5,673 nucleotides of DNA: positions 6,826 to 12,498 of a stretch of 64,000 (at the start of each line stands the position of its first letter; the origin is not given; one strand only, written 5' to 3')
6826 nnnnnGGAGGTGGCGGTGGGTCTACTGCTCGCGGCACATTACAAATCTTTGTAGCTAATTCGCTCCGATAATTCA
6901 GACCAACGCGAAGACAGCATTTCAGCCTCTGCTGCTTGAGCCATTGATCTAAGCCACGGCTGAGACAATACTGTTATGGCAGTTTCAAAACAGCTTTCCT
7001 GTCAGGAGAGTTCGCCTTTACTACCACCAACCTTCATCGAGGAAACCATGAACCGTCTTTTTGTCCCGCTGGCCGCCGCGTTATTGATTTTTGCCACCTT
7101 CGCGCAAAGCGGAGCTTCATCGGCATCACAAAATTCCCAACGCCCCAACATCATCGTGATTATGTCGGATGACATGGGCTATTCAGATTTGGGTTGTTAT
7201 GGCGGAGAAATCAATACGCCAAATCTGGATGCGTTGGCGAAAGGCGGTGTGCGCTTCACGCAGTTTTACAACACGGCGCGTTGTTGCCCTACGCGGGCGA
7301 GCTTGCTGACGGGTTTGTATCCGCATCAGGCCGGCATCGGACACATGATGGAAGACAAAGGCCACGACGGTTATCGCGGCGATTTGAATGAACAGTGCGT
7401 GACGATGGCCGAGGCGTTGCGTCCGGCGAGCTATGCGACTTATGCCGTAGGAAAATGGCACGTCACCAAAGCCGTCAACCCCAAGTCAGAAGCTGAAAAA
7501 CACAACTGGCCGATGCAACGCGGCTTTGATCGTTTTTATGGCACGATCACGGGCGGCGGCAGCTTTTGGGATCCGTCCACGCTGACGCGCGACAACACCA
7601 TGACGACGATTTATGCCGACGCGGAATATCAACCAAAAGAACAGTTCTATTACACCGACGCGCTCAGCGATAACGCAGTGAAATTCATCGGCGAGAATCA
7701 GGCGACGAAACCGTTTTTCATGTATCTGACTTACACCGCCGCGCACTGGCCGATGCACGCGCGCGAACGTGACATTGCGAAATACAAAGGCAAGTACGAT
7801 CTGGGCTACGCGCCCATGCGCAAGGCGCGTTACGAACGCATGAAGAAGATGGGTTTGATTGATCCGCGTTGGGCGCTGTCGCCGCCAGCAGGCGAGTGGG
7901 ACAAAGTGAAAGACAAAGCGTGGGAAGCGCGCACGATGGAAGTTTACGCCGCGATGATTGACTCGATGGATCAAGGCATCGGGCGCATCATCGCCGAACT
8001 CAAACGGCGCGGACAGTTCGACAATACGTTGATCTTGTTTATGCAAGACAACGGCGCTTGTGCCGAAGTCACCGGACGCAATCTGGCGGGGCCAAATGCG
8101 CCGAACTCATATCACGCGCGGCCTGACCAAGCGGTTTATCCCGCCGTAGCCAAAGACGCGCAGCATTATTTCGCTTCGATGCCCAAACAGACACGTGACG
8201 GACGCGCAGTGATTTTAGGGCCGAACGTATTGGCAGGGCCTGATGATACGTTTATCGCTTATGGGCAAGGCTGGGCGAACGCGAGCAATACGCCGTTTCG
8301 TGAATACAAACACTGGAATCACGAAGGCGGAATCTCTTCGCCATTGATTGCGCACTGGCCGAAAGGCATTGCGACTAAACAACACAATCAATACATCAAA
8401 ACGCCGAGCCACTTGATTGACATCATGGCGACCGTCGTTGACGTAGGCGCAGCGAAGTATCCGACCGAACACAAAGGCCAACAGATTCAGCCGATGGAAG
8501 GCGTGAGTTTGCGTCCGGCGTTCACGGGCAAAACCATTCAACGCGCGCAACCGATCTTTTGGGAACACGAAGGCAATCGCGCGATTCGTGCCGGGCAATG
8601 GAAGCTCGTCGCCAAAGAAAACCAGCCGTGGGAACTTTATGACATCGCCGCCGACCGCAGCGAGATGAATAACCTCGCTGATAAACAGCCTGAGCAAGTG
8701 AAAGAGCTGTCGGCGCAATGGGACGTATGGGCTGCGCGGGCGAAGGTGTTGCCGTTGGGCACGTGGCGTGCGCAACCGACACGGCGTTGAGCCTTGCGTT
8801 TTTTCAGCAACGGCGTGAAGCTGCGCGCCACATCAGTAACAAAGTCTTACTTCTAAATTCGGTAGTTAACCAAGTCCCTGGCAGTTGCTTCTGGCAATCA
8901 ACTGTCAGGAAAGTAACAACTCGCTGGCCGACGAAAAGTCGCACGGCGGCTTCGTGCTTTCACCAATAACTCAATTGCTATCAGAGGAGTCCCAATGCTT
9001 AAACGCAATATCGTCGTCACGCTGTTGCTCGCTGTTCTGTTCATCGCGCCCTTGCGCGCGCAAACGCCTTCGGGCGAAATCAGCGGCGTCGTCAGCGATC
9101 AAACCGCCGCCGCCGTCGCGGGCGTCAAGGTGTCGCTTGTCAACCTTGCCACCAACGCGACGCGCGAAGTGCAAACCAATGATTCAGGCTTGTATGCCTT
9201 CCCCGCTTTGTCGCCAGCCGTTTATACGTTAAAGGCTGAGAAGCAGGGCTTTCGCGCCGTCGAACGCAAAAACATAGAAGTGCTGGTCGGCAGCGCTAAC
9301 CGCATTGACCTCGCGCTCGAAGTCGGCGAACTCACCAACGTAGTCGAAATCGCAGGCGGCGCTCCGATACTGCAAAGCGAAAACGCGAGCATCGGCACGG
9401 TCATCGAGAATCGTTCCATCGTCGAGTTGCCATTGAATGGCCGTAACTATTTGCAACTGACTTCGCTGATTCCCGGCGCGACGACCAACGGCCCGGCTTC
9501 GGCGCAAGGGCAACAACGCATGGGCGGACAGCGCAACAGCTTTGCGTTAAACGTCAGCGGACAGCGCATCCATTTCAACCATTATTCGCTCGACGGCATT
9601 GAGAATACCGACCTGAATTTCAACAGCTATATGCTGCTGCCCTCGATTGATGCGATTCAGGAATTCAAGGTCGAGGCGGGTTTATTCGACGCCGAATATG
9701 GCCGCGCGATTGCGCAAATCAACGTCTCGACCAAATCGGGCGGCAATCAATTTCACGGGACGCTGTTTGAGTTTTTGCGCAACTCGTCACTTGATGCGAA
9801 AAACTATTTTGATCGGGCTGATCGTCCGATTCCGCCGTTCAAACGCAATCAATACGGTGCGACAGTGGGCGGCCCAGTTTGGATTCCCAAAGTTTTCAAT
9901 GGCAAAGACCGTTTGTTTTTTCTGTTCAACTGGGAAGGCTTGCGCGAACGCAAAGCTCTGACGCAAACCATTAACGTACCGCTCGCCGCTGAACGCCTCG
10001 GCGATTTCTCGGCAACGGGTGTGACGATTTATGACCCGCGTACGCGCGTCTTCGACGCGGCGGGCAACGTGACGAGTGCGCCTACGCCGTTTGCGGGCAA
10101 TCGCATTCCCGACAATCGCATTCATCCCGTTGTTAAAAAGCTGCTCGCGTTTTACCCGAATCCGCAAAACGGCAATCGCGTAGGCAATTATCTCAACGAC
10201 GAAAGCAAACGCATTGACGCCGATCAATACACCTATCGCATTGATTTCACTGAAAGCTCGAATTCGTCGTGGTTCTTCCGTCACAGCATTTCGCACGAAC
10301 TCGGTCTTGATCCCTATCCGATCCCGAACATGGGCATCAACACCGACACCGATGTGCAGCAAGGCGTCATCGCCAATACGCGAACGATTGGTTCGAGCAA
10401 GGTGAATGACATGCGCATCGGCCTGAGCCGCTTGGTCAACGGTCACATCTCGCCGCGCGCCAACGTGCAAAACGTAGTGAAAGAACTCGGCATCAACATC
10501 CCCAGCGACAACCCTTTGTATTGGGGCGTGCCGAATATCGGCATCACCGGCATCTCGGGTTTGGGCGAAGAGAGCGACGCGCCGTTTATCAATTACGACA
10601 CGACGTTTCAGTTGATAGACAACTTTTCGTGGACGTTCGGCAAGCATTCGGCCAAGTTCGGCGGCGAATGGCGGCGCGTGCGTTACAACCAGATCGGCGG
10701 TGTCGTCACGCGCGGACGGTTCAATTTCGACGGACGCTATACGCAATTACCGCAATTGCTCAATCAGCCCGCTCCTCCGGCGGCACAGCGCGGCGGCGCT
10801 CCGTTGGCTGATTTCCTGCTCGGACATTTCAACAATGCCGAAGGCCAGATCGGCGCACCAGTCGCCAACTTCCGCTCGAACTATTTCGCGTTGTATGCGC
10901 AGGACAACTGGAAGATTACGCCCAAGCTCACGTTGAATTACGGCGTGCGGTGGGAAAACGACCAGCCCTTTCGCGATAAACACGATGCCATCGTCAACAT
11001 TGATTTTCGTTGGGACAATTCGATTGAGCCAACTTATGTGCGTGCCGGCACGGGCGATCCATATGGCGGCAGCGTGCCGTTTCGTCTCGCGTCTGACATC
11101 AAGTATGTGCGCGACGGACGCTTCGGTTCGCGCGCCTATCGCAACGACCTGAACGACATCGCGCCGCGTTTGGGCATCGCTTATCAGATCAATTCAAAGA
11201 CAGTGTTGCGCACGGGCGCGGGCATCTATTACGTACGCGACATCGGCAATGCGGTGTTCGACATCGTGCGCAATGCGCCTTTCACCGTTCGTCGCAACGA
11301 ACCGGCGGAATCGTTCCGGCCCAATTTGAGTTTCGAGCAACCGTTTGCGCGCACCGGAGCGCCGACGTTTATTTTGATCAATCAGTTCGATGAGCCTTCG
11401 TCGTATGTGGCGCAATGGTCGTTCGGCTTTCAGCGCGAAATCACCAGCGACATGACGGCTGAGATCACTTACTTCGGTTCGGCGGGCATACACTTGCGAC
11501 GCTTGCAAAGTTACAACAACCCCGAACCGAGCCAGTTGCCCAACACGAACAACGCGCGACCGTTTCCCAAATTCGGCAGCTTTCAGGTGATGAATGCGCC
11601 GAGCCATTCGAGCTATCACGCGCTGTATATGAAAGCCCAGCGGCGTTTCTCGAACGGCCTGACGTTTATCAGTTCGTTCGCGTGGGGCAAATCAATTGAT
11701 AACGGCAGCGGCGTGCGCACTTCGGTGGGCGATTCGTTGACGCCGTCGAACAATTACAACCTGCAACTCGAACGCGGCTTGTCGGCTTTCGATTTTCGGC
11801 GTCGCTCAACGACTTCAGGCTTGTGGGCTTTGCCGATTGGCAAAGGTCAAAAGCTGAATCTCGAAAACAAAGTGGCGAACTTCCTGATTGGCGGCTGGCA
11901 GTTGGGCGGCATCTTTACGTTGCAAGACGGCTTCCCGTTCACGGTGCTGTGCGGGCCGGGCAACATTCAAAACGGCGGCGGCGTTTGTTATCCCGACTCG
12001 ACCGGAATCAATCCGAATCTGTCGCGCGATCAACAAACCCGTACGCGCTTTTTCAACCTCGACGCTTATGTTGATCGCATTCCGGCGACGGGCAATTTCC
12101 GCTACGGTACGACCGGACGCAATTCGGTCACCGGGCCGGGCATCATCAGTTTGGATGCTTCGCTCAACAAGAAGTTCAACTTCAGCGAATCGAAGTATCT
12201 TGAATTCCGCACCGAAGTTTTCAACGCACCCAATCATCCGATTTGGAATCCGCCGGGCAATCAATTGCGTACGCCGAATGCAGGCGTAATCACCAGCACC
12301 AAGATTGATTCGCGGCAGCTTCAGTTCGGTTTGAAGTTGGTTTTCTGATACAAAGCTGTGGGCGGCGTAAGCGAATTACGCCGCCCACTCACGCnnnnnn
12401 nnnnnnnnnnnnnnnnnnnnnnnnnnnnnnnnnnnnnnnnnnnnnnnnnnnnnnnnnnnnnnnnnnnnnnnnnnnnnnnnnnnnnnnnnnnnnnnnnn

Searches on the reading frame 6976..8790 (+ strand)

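Call 61: search_protein_families(library=pfam, proteins=[window:6976-8790:+], max_evalue=0.00001)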
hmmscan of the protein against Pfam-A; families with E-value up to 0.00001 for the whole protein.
window:6976-8790:+ (604 aa): 3 families
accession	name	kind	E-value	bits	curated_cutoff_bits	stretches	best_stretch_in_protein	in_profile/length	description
PF00884.28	Sulfatase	-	4.4e-61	207.2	25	1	57-490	1-298/301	Sulfatase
PF16347.10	SGSH_C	-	2e-10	41.4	29.3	1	445-572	8-136/154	N-sulphoglucosamine sulphohydrolase, C-terminal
PF01663.27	Phosphodiest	-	6.8e-08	32.9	23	1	60-361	2-221/342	Type I phosphodiesterase / nucleotide pyrophosphatase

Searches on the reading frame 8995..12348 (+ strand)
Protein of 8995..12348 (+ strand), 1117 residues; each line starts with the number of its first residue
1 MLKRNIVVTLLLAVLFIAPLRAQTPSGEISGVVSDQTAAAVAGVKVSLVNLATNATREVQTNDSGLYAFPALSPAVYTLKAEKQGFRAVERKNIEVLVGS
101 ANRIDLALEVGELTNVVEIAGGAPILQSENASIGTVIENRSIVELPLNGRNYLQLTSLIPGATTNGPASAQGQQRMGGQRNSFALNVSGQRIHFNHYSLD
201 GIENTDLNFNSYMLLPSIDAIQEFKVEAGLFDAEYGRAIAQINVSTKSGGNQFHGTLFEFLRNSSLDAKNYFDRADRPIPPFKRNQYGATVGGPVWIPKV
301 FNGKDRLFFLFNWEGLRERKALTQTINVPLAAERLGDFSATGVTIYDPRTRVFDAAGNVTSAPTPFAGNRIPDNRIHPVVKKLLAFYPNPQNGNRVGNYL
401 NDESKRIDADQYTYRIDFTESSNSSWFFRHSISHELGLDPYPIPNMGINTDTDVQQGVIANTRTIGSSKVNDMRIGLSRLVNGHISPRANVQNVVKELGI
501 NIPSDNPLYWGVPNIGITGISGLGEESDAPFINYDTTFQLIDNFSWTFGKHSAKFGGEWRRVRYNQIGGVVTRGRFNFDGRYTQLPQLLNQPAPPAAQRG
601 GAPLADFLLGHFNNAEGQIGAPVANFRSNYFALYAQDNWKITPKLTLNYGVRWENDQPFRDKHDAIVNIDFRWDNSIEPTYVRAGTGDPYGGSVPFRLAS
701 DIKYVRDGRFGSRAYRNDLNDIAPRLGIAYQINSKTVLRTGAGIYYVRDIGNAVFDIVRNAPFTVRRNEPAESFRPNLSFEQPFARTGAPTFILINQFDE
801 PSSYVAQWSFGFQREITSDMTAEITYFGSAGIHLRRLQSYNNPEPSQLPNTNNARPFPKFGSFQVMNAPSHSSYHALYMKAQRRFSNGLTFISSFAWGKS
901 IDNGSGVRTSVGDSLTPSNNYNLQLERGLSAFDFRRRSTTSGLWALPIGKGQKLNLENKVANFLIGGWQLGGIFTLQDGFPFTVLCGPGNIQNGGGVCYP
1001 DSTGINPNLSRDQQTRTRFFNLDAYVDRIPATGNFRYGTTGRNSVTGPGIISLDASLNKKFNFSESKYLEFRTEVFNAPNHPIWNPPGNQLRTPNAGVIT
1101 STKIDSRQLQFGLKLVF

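Call 61: search_protein_families(library=pfam, proteins=[window:8995-12348:+], max_evalue=0.00001)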
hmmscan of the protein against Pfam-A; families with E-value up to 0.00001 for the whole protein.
window:8995-12348:+ (1117 aa): 3 families
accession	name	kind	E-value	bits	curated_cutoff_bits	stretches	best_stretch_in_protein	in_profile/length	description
PF25183.1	OMP_b-brl_4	-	1.5e-231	771.7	30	1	245-1110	1-838/838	Outer membrane beta barrel domain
PF13620.12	CarboxypepD_reg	-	3.5e-18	66.2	32.3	1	29-109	2-82/82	Carboxypeptidase regulatory-like domain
PF00593.30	TonB_dep_Rec_b-barrel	-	2.6e-07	31.3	27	1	375-746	38-241/436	TonB dependent receptor-like, beta-barrel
